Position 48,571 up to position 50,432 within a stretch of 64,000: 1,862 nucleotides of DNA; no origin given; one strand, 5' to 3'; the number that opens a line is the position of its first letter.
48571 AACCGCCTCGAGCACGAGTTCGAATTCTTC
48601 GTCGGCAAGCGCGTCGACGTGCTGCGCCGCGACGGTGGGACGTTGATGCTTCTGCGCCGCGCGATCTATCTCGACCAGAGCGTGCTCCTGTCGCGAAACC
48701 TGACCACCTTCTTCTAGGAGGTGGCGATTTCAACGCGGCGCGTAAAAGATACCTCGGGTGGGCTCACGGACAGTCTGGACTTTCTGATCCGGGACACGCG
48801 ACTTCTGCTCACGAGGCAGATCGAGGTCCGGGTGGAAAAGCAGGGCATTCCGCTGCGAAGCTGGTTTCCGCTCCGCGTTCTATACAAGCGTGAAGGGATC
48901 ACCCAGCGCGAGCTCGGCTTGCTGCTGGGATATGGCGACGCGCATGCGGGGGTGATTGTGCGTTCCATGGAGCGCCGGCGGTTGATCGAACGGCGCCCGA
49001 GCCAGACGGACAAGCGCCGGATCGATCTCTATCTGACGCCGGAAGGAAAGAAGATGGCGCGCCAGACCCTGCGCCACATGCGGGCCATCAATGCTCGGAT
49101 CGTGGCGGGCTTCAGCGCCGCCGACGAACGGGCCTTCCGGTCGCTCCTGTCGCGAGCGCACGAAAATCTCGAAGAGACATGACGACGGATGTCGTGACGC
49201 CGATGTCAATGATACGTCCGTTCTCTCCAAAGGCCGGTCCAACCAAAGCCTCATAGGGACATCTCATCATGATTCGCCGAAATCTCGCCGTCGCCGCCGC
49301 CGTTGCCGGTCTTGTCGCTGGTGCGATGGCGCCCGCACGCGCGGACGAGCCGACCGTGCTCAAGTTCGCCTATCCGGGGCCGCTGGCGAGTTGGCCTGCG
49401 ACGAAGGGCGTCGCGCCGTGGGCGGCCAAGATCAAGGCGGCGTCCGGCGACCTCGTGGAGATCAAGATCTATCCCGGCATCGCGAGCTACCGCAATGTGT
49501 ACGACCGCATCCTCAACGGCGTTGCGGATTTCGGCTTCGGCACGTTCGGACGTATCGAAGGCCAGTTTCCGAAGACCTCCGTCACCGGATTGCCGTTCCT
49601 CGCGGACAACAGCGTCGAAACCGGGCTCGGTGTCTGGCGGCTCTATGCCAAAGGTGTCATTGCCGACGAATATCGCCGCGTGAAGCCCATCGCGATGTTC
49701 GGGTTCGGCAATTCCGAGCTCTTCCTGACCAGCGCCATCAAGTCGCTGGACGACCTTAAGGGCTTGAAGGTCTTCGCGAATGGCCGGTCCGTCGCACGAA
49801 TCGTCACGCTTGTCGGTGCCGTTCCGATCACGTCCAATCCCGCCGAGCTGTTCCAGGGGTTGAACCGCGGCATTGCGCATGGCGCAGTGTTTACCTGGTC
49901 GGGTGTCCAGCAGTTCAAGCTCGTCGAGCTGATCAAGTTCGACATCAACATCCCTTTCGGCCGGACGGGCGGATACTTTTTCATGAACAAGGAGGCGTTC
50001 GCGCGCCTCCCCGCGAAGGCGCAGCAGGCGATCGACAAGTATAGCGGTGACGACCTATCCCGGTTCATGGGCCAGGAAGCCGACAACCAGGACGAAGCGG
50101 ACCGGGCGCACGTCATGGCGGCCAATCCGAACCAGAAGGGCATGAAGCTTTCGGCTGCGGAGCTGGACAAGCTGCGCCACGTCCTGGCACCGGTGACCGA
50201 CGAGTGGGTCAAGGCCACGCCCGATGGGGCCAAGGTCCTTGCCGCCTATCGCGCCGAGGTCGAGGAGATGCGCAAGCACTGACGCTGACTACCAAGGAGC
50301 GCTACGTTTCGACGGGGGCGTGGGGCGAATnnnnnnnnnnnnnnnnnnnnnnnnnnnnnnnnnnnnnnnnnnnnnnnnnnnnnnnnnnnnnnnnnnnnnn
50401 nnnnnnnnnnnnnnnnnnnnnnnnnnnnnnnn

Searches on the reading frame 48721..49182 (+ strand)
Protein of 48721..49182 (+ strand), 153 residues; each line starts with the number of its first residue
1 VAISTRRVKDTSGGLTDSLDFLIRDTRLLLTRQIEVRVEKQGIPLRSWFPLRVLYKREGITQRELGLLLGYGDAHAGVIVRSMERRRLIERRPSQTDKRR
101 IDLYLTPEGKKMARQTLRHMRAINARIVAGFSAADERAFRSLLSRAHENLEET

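Call 6: search_protein_families(library=pfam, proteins=[window:48721-49182:+])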
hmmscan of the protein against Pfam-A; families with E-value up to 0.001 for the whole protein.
window:48721-49182:+ (153 aa): 3 families
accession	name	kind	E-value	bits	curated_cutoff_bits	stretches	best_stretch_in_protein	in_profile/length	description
PF12802.13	MarR_2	-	3e-09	37.3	27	1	42-100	2-61/61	MarR family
PF01047.28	MarR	-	1.1e-06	28.8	24.6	1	46-100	4-58/59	MarR family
PF13463.12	HTH_27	-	0.0004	21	22.2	1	51-109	9-68/68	Winged helix DNA-binding domain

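Call 19: find_related_loci(query=window:48721-49182:+, collection=metagenome_contigs, flank=10000)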
Query window:48721-49182:+ (153 aa) in metagenome_contigs; peptide patterns used: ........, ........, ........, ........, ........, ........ (x = any residue, [..] = any of these).
600 stretches matched a pattern (row limit reached: there are more); 10 encode a relative of the query (tblastn E <= 1e-3); 10 distinct loci.
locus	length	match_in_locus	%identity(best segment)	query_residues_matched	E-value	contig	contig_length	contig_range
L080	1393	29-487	74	1-153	3e-79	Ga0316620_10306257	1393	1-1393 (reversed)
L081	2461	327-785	74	1-153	2e-72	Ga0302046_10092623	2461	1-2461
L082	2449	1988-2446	74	1-153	2e-72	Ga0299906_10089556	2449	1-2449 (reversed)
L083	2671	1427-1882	70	1-152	3e-70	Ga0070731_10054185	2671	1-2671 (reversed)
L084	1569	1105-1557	72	3-153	7e-73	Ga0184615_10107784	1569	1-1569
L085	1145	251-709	65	1-153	8e-66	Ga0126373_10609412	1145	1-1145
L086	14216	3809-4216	70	15-150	6e-62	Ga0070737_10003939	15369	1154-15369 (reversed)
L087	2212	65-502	65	5-150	3e-60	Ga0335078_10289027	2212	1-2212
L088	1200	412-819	66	15-150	6e-59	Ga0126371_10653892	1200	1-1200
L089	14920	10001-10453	64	1-151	1e-55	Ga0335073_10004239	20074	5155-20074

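Call 20: search_solved_structures(query=window:48721-49182:+, max_evalue=0.001)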
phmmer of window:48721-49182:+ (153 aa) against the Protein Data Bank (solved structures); distinct sequences matched with E-value up to 0.001: 21.
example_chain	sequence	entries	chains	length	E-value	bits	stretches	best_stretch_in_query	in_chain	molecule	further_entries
5dd8_A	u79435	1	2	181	5.2e-10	42.9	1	22-151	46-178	Transcriptional regulator, MarR family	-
2fbk_A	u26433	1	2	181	5.8e-10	42.8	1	22-151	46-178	transcriptional regulator, MarR family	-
8ylm_A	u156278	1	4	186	6.2e-10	42.7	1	22-151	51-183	Transcriptional regulator, MarR family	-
7xl9_A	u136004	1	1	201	7.6e-10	42.4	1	22-151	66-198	Transcriptional regulator, MarR family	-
5hsm_A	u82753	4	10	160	4.7e-07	33.4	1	19-145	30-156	Uncharacterized HTH-type transcriptional regulator Rv2887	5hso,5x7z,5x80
3jw4_A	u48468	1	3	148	1.7e-06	31.5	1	14-147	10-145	Transcriptional regulator, MarR/EmrR family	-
2nnn_A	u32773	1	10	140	2.5e-06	31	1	15-145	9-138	Probable transcriptional regulator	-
2nyx_A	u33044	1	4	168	3.6e-06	30.5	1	20-139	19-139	Probable transcriptional regulatory protein, Rv1404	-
1z91_A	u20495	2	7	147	1.4e-05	28.6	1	15-114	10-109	Organic hydroperoxide resistance transcriptional regulator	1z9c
3cdh_A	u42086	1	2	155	1.5e-05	28.5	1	31-143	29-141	Transcriptional regulator, MarR family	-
3cjn_A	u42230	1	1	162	3.5e-05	27.3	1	42-149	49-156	Transcriptional regulator, MarR family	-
1s3j_A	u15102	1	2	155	5.7e-05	26.6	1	36-131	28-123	YusO protein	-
3oop_A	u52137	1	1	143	0.00014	25.3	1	33-151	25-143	Lin2960 protein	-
7dvr_A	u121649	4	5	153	0.00019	24.9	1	68-148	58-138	HTH marR-type domain-containing protein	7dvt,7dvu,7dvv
6jbx_A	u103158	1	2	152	0.00021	24.7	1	32-148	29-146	Fatty acid biosynthesis transcriptional regulator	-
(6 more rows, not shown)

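Call 22: search_protein_families(library=ncbifam, proteins=[window:48721-49182:+], max_evalue=0.00001)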
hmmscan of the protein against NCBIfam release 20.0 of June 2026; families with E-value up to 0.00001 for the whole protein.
window:48721-49182:+ (153 aa): 6 families
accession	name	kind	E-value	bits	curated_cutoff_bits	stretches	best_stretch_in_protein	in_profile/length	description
NF053777.1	Saro0803TransReg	equivalog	1.2e-11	44.4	200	1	12-148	4-140/140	Saro_0803 family transcriptional regulator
TIGR04472.1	reg_rSAM_mob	hypoth_equivalog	6e-09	36.1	240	1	51-152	37-138/141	radical SAM mobile pair system MarR family transcriptional regulator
TIGR02337.1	HpaR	equivalog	1.6e-07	31.2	121.2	1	37-143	20-126/130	homoprotocatechuate degradation operon regulator HpaR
NF045593.1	bilirub_TF_BilQ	equivalog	1.6e-07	31.1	125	1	18-148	3-133/135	bilirubin utilization transcriptional regulator BilQ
NF008122.0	PRK10870.1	equivalog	2.4e-07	30.6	157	1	58-142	70-154/176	transcriptional repressor MprA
NF050133.1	TransRegFabT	equivalog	9.4e-06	26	200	0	78-152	62-136/138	fatty acid biosynthesis transcriptional regulator FabT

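Call 33: find_homologous_proteins(query=window:48721-49182:+, max_evalue=1e-10)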
Query window:48721-49182:+ (153 aa): 223 proteins with E <= 1e-10 among 332 candidates; the best 120 are listed.
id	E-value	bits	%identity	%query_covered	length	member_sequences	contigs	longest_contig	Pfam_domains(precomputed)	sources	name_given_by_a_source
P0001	5.7e-91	320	100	100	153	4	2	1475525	PF01047.29,PF12802.14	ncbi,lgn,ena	-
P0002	5.5e-67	242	75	97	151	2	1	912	PF01047.29,PF12802.14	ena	-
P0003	5.4e-66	239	76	94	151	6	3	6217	PF01047.29,PF12802.14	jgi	jgi:DNA-binding MarR family transcriptional regulator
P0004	1.9e-64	234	76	97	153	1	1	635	PF01047.29,PF12802.14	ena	-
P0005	1.4e-63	231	76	91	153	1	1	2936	PF01047.29,PF12802.14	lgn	-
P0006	2.7e-63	230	72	99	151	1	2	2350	PF01047.29,PF12802.14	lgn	-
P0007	1.7e-62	228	73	100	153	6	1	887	PF01047.29,PF12802.14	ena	-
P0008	2.0e-62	227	72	99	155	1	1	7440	PF01047.29,PF12802.14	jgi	jgi:MarR family transcriptional regulator, organic hydroperoxide resistance regulator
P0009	1.0e-61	225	72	97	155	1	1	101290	PF01047.29,PF12802.14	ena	-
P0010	1.0e-61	225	71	99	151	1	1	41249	PF01047.29,PF12802.14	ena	-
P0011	1.3e-61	225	70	99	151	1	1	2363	PF01047.29,PF12802.14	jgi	jgi:DNA-binding MarR family transcriptional regulator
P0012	3.5e-61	223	77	89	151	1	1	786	PF01047.29,PF12802.14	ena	-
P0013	3.9e-61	223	73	95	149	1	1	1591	PF01047.29,PF12802.14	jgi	jgi:MarR family transcriptional regulator, organic hydroperoxide resistance regulator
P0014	8.9e-61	222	71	97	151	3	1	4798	PF01047.29,PF12802.14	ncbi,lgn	-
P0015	1.3e-60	221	70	99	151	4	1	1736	PF01047.29,PF12802.14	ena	-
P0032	1.4e-57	212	69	97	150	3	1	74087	PF01047.29,PF12802.14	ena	-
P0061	6.5e-56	206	67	95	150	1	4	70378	PF12802.14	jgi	jgi:DNA-binding MarR family transcriptional regulator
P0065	8.8e-56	206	66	97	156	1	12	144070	PF01047.29,PF12802.14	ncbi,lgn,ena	-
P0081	3.8e-55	204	65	96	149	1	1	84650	PF12802.14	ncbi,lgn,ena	-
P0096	2.5e-54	201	67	90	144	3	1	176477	PF13601.13,PF12802.14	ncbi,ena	-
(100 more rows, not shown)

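Call 34: find_encoding_contigs(protein=P0001, flank=3000, max_places=3)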
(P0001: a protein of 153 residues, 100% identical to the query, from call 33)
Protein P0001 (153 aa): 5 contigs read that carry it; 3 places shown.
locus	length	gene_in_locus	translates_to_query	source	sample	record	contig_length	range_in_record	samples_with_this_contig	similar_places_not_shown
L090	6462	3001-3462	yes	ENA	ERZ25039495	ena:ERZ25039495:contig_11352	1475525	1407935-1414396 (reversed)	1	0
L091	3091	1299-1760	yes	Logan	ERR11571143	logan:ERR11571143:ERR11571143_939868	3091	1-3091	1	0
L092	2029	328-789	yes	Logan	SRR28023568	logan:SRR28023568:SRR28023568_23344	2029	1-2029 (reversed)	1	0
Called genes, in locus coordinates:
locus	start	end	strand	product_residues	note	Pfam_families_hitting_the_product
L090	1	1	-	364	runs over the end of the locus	PF25852:DUF6242_C (faint), PF14870:PSII_BNR (faint), PF02012:BNR (faint), PF15902:Sortilin-Vps10 (weak)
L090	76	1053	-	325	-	PF04909:Amidohydro_2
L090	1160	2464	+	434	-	PF00355:Rieske, PF00848:Ring_hydroxyl_A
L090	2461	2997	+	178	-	PF00866:Ring_hydroxyl_B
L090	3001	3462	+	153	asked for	PF01047:MarR (weak), PF12802:MarR_2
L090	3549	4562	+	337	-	PF03480:DctP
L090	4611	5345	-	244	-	PF09490:CbtA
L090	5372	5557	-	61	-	PF09489:CbtB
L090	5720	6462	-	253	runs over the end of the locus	PF01966:HD (weak)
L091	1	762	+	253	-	?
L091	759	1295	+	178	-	PF00866:Ring_hydroxyl_B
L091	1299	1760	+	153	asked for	PF01047:MarR (weak), PF12802:MarR_2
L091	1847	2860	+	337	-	PF03480:DctP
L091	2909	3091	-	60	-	?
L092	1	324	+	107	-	?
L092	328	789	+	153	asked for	PF01047:MarR (weak), PF12802:MarR_2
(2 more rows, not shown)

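Call 35: find_encoding_contigs(protein=P0009, flank=10000, max_places=2)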
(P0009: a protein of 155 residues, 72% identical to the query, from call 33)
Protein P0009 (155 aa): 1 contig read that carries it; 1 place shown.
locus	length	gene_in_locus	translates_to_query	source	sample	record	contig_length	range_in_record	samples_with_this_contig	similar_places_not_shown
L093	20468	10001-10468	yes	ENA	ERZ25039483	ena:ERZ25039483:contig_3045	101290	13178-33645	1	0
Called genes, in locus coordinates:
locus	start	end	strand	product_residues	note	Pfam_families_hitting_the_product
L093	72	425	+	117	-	-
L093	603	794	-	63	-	-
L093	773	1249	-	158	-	-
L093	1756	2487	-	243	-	PF06808:DctM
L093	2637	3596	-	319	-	PF04290:DctQ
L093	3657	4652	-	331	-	PF03480:DctP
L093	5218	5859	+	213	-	PF02900:LigB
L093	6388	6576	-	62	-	-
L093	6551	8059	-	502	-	PF04909:Amidohydro_2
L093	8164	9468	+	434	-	PF00355:Rieske, PF00848:Ring_hydroxyl_A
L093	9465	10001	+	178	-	PF00866:Ring_hydroxyl_B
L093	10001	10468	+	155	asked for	PF12802:MarR_2, PF01047:MarR (weak)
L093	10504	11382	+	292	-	PF00561:Abhydrolase_1, PF12146:Hydrolase_4 (weak), PF12697:Abhydrolase_6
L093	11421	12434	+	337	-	PF03480:DctP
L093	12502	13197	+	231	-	PF03992:ABM (weak)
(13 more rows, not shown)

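Call 36: find_encoding_contigs(protein=P0065, flank=10000, max_places=3)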
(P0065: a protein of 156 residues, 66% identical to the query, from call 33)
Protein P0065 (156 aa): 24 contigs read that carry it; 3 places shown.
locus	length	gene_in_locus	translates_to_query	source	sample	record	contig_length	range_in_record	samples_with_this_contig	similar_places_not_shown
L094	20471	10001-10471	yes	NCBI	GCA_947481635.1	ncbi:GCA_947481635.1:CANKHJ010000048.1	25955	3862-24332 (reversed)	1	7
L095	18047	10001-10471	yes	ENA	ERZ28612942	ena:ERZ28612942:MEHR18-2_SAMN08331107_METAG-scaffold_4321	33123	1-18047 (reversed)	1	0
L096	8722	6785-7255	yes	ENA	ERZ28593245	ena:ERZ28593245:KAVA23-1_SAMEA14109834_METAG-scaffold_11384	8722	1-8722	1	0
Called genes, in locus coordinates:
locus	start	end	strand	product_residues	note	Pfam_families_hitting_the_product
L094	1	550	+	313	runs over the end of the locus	PF01118:Semialdhyde_dh (weak), PF09290:AcetDehyd-dimer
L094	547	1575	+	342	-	PF00682:HMGL-like, PF07836:DmpG_comm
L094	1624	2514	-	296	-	PF02900:LigB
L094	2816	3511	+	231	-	PF00106:adh_short, PF13561:adh_short_C2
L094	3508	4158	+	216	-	PF01738:DLH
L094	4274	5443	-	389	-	PF25852:DUF6242_C (faint), PF14870:PSII_BNR (faint), PF15902:Sortilin-Vps10 (faint), PF02012:BNR (faint)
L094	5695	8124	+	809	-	PF01315:Ald_Xan_dh_C, PF02738:MoCoBD_1, PF20256:MoCoBD_2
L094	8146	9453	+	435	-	PF00355:Rieske, PF00848:Ring_hydroxyl_A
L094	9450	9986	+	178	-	PF00866:Ring_hydroxyl_B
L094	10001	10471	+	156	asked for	PF12802:MarR_2, PF01047:MarR (weak)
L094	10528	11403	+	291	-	PF00561:Abhydrolase_1, PF12146:Hydrolase_4, PF12697:Abhydrolase_6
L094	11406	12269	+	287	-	PF00528:BPD_transp_1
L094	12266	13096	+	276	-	PF00005:ABC_tran, PF13304:AAA_21 (faint)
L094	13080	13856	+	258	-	PF00528:BPD_transp_1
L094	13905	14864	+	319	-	PF13379:NMT1_2, PF09084:NMT1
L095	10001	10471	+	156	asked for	PF12802:MarR_2, PF01047:MarR (weak)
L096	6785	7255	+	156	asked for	PF12802:MarR_2, PF01047:MarR (weak)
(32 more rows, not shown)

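Call 37: find_encoding_contigs(protein=P0010, flank=10000, max_places=1)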
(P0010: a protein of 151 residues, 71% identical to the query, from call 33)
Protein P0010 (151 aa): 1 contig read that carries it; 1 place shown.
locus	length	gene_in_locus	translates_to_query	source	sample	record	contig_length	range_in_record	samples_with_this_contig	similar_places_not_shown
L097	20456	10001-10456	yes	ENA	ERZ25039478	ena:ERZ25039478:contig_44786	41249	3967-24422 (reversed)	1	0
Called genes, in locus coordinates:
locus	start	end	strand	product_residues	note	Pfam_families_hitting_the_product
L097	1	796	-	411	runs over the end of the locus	PF00174:Oxidored_molyb, PF03404:Mo-co_dimer, PF17957:Big_7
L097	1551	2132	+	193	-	PF00384:Molybdopterin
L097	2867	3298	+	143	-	-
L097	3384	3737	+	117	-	PF01568:Molydop_binding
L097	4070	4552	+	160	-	PF13247:Fer4_11, PF13620:CarboxypepD_reg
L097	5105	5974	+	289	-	PF02900:LigB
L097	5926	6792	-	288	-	PF15902:Sortilin-Vps10 (faint), PF02012:BNR (faint)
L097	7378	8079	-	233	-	PF04909:Amidohydro_2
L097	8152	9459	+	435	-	PF00355:Rieske, PF00848:Ring_hydroxyl_A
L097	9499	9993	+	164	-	PF13577:SnoaL_4 (weak), PF00866:Ring_hydroxyl_B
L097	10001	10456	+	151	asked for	PF01047:MarR, PF12802:MarR_2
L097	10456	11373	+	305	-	PF00561:Abhydrolase_1, PF12146:Hydrolase_4, PF12697:Abhydrolase_6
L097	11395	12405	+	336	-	PF03480:DctP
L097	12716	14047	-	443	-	-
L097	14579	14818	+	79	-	-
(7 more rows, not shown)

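Call 38: find_encoding_contigs(protein=P0032, flank=10000, max_places=1)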
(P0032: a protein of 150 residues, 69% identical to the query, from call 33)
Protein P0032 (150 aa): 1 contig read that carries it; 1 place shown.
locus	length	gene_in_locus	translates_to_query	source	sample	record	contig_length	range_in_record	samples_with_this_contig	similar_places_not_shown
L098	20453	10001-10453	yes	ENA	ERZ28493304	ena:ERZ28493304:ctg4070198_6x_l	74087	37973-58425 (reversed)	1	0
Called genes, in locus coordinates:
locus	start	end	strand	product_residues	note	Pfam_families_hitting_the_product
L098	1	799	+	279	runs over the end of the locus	PF08238:Sel1 (faint)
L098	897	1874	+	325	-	PF04909:Amidohydro_2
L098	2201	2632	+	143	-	-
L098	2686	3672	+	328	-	PF04909:Amidohydro_2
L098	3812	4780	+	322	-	PF04909:Amidohydro_2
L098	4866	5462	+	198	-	PF06707:DUF1194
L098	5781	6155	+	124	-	-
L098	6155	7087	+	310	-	PF02900:LigB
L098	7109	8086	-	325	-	PF04909:Amidohydro_2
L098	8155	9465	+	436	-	PF00355:Rieske, PF00848:Ring_hydroxyl_A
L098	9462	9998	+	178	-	PF00866:Ring_hydroxyl_B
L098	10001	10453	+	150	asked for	PF12802:MarR_2, PF01047:MarR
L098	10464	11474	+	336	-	PF03480:DctP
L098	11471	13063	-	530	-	PF00732:GMC_oxred_N, PF05199:GMC_oxred_C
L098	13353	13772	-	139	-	PF16156:DUF4864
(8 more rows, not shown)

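Call 39: find_encoding_contigs(protein=P0061, flank=10000, max_places=2)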
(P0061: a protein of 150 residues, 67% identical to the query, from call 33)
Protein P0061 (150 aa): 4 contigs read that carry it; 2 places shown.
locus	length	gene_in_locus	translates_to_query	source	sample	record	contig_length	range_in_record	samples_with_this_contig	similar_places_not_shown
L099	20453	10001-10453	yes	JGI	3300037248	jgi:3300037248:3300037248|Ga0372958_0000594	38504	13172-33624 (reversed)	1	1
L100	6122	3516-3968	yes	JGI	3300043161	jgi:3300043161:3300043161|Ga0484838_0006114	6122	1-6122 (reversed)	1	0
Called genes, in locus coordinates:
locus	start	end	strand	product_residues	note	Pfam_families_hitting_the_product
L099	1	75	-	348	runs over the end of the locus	PF25917:BSH_RND, PF25885:HH_EMRA (weak), PF25893:HH_CzcB (weak), PF25954:Beta-barrel_RND_2 (weak), PF25963:Beta-barrel_AAEA, PF25990:Beta-barrel_YknX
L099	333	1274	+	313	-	PF00126:HTH_1, PF03466:LysR_substrate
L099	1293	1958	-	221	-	PF05494:MlaC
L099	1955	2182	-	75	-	-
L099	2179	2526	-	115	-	-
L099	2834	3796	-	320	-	PF13379:NMT1_2, PF09084:NMT1, PF12974:Phosphonate-bd (weak)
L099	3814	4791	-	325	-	PF04909:Amidohydro_2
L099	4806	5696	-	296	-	PF02900:LigB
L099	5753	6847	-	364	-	PF25852:DUF6242_C (faint), PF02012:BNR (faint), PF14870:PSII_BNR (faint), PF15899:BNR_6 (faint), PF15902:Sortilin-Vps10 (weak)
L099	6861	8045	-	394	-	PF13433:Peripla_BP_5, PF13458:Peripla_BP_6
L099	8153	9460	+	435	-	PF00355:Rieske, PF00848:Ring_hydroxyl_A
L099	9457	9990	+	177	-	PF00866:Ring_hydroxyl_B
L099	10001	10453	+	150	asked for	PF12802:MarR_2 (weak)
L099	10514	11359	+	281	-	PF00561:Abhydrolase_1, PF12146:Hydrolase_4 (weak), PF12697:Abhydrolase_6, PF03096:Ndr (weak)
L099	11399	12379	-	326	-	PF04909:Amidohydro_2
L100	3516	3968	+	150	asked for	PF12802:MarR_2 (weak)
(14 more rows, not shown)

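Call 40: find_encoding_contigs(protein=P0081, flank=10000, max_places=1)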
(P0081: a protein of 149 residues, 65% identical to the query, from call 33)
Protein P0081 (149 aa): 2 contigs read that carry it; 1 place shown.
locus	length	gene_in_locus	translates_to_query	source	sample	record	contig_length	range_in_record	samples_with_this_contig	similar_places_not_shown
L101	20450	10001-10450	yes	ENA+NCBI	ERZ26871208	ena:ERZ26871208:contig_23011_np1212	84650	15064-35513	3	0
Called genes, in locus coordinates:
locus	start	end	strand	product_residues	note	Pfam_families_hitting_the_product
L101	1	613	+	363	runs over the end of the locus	PF05598:DUF772, PF01609:DDE_Tnp_1, PF13751:DDE_Tnp_1_6 (weak)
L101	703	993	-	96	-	-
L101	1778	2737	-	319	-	PF13379:NMT1_2, PF09084:NMT1, PF12974:Phosphonate-bd (weak)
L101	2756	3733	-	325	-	PF04909:Amidohydro_2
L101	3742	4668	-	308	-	PF02900:LigB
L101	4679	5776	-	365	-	PF25852:DUF6242_C (weak), PF14870:PSII_BNR (faint), PF02012:BNR (faint), PF15902:Sortilin-Vps10, PF15899:BNR_6 (faint)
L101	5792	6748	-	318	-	-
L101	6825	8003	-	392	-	PF13433:Peripla_BP_5, PF13458:Peripla_BP_6, PF01094:ANF_receptor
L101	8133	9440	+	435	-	PF00355:Rieske, PF00848:Ring_hydroxyl_A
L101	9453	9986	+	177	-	PF13577:SnoaL_4 (weak), PF00866:Ring_hydroxyl_B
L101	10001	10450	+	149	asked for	PF12802:MarR_2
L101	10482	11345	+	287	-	PF00561:Abhydrolase_1, PF12146:Hydrolase_4 (weak), PF12697:Abhydrolase_6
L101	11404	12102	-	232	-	PF06035:Peptidase_C93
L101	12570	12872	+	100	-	-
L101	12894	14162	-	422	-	PF00355:Rieske, PF19301:LigXa_C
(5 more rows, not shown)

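Call 41: find_encoding_contigs(protein=P0096, flank=10000, max_places=1)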
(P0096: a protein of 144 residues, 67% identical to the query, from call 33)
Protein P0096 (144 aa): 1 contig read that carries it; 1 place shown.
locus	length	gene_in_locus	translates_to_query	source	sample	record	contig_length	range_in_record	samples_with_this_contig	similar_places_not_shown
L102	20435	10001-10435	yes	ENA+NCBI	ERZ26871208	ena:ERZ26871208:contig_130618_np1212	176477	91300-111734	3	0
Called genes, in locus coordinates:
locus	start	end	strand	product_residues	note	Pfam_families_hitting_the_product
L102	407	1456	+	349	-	PF00589:Phage_integrase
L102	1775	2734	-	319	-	PF13379:NMT1_2, PF09084:NMT1, PF12974:Phosphonate-bd (weak)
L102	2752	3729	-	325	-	PF04909:Amidohydro_2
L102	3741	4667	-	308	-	PF02900:LigB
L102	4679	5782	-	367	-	PF25852:DUF6242_C, PF14870:PSII_BNR (faint), PF02012:BNR (faint), PF15899:BNR_6 (faint), PF15902:Sortilin-Vps10 (weak)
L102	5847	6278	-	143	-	-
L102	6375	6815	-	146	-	-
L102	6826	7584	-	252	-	PF13458:Peripla_BP_6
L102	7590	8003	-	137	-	PF13433:Peripla_BP_5, PF13458:Peripla_BP_6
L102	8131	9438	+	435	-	PF00355:Rieske, PF00848:Ring_hydroxyl_A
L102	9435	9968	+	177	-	PF13577:SnoaL_4 (weak), PF00866:Ring_hydroxyl_B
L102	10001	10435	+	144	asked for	PF12802:MarR_2 (weak), PF13601:HTH_34 (faint)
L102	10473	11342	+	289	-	PF00561:Abhydrolase_1, PF12146:Hydrolase_4 (faint), PF12697:Abhydrolase_6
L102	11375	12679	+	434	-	PF00355:Rieske, PF19301:LigXa_C (faint)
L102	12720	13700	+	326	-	PF13379:NMT1_2, PF09084:NMT1, PF12974:Phosphonate-bd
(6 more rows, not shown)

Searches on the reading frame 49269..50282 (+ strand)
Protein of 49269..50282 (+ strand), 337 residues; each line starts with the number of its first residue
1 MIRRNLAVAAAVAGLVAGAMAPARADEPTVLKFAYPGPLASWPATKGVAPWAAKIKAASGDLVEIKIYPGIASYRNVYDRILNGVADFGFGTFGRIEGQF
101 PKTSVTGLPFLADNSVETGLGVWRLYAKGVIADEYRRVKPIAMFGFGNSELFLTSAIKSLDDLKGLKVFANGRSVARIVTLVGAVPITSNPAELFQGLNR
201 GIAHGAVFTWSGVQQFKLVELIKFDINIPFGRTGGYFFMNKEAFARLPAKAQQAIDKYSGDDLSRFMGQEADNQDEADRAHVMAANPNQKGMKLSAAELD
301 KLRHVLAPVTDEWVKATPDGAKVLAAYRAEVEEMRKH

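Call 6: search_protein_families(library=pfam, proteins=[window:49269-50282:+])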
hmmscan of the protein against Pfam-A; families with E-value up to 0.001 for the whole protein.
window:49269-50282:+ (337 aa): 1 family
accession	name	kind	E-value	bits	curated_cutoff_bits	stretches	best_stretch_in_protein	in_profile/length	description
PF03480.18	DctP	-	5e-24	85.6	23.4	1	43-313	10-283/286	Bacterial extracellular solute-binding protein, family 7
